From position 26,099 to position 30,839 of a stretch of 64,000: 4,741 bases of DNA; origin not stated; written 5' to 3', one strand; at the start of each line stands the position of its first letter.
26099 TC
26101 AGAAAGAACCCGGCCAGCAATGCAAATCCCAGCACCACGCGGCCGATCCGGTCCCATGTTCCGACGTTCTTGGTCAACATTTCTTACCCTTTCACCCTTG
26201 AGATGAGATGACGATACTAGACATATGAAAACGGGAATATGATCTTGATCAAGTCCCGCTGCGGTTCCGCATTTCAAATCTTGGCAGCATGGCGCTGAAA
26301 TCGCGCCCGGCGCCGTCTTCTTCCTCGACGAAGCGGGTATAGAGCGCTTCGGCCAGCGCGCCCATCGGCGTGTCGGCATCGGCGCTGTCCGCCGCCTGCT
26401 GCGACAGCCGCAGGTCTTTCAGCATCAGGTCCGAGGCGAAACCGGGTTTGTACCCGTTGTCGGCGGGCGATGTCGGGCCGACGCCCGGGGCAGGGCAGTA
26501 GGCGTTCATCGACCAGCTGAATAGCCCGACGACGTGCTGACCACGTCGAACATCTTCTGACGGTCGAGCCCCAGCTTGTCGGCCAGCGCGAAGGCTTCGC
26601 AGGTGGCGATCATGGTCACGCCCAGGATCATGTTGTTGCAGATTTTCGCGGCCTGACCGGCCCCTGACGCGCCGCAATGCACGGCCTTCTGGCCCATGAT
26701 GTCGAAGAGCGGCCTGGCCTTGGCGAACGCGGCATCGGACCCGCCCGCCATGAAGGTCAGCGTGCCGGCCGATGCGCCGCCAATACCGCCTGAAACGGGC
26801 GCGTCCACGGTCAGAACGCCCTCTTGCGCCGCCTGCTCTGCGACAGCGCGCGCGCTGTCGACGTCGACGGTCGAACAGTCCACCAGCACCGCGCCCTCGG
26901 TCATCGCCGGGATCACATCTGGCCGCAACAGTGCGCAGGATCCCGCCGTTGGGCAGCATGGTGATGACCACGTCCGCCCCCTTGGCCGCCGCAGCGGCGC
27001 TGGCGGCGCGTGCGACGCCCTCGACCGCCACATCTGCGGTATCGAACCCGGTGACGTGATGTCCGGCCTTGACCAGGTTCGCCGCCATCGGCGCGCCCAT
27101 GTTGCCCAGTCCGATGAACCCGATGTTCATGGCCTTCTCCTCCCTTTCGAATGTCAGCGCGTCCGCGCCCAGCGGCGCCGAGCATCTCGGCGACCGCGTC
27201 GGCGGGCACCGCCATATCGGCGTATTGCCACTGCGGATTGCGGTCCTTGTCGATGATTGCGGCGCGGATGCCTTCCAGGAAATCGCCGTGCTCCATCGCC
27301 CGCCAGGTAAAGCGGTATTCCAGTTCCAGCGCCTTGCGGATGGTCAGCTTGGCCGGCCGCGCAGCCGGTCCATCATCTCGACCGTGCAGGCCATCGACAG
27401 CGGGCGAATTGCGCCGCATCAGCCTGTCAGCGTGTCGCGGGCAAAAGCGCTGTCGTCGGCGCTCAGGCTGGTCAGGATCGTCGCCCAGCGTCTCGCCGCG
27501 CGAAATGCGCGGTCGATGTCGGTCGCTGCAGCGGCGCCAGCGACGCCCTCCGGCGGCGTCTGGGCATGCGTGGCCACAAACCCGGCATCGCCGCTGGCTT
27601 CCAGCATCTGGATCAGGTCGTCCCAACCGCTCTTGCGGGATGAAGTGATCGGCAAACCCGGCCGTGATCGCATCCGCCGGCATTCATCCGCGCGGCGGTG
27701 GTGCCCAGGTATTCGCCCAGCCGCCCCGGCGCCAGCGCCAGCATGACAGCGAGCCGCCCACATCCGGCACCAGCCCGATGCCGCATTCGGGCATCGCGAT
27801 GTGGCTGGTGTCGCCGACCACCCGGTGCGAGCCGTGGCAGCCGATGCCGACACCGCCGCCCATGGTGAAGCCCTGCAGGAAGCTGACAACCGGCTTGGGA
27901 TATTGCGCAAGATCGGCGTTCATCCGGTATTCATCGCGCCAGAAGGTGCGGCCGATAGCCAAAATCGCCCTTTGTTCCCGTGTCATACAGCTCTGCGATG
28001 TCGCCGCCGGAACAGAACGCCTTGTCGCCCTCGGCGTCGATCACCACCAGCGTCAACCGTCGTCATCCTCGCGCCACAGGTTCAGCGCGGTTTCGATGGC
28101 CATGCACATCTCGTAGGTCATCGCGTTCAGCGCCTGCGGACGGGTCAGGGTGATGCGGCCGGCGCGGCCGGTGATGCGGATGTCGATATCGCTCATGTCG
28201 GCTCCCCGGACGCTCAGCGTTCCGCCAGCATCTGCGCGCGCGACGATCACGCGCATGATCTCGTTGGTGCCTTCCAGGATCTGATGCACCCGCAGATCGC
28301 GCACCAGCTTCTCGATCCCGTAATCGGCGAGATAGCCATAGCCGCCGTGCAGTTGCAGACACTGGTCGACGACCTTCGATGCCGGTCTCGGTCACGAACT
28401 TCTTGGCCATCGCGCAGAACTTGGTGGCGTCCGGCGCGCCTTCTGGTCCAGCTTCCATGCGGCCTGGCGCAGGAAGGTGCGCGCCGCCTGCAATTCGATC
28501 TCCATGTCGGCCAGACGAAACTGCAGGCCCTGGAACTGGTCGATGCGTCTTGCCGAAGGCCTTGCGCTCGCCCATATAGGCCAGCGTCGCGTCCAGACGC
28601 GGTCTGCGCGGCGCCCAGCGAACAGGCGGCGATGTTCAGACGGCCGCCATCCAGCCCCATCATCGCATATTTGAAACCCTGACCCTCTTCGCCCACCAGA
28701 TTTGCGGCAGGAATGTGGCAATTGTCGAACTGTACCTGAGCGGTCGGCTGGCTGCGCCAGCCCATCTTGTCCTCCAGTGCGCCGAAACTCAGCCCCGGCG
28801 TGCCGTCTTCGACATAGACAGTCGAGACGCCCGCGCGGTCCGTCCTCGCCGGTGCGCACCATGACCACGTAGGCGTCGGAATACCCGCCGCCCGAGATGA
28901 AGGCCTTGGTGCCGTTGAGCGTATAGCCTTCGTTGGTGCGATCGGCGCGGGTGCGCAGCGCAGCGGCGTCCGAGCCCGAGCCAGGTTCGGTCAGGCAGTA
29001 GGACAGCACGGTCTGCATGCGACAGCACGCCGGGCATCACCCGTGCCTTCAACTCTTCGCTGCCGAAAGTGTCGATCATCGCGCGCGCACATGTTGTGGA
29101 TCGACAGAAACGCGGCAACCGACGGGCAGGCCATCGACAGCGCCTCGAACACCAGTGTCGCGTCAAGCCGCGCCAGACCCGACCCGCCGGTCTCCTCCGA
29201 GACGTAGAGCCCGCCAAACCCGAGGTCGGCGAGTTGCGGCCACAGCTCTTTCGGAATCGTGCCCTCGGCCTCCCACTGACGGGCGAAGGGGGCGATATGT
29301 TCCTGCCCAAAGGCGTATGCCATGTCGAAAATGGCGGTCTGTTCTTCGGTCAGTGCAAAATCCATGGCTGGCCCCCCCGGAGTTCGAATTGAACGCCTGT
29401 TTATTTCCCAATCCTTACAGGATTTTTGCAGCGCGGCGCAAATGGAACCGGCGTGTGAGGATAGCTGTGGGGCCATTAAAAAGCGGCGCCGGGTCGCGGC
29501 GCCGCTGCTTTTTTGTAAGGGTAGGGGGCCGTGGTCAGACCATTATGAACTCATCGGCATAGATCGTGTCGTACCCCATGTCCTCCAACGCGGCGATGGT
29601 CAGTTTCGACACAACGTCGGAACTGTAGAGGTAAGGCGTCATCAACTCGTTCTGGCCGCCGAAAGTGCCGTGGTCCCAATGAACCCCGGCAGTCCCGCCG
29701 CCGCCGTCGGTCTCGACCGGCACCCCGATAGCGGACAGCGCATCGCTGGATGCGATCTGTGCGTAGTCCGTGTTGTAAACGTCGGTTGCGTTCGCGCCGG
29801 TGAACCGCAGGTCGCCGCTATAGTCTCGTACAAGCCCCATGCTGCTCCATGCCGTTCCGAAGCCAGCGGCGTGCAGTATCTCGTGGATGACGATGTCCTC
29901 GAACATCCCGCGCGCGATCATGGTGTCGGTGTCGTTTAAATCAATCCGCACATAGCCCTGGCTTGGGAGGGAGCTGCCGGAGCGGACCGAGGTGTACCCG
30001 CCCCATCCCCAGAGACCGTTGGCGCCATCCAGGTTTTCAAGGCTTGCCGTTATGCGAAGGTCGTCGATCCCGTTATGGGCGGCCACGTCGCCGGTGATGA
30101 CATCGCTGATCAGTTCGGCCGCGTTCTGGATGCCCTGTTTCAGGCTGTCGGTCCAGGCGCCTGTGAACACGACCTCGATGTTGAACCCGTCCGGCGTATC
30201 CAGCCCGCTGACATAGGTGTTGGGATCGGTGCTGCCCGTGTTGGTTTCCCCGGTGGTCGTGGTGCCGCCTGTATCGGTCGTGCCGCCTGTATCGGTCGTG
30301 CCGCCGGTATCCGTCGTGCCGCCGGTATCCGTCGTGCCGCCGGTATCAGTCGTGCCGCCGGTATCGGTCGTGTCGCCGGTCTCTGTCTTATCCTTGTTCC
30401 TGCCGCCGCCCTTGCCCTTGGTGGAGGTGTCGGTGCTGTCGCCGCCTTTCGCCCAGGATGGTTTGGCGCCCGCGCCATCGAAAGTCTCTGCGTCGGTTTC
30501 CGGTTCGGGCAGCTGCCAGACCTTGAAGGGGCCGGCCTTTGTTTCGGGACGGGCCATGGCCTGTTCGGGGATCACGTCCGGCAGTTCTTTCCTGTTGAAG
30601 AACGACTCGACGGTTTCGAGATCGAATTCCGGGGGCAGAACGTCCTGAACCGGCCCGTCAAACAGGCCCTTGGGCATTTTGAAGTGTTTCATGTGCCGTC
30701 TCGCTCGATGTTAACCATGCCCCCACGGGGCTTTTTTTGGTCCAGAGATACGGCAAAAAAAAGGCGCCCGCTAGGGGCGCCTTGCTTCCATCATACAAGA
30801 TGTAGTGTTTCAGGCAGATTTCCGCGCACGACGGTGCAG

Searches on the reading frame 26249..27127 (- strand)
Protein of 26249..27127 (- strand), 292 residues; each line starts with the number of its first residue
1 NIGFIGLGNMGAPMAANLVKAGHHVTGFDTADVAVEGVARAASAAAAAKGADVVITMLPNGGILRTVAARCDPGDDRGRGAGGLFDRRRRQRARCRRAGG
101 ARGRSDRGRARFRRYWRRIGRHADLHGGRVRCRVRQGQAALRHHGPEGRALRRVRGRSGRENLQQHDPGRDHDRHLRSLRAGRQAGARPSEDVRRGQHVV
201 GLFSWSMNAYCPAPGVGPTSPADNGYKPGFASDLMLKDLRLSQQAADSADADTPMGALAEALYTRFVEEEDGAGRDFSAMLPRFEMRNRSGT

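Call 38: search_protein_families(library=pfam, proteins=[window:26249-27127:-], max_evalue=0.00001)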
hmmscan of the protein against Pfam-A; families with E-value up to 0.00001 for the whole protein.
window:26249-27127:- (292 aa): 3 families
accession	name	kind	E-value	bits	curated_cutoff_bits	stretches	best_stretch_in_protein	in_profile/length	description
PF03446.21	NAD_binding_2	-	1.6e-15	57.9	21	1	1-69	1-74/161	NAD binding domain of 6-phosphogluconate dehydrogenase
PF14833.11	NAD_binding_11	-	1.1e-11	45.5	30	1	217-281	56-119/122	NAD-binding of NADP-dependent 3-hydroxyisobutyrate dehydrogenase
PF03807.23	F420_oxidored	-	2e-06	28.8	21.6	1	2-59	2-68/94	NADP oxidoreductase coenzyme F420-dependent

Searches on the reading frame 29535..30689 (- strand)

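Call 38: search_protein_families(library=pfam, proteins=[window:29535-30689:-], max_evalue=0.00001)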
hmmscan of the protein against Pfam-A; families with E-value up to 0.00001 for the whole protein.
window:29535-30689:- (384 aa): 1 family
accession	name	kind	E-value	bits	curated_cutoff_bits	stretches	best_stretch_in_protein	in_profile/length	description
PF01457.22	Peptidase_M8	-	3e-07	29.9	21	1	263-373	215-324/529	Leishmanolysin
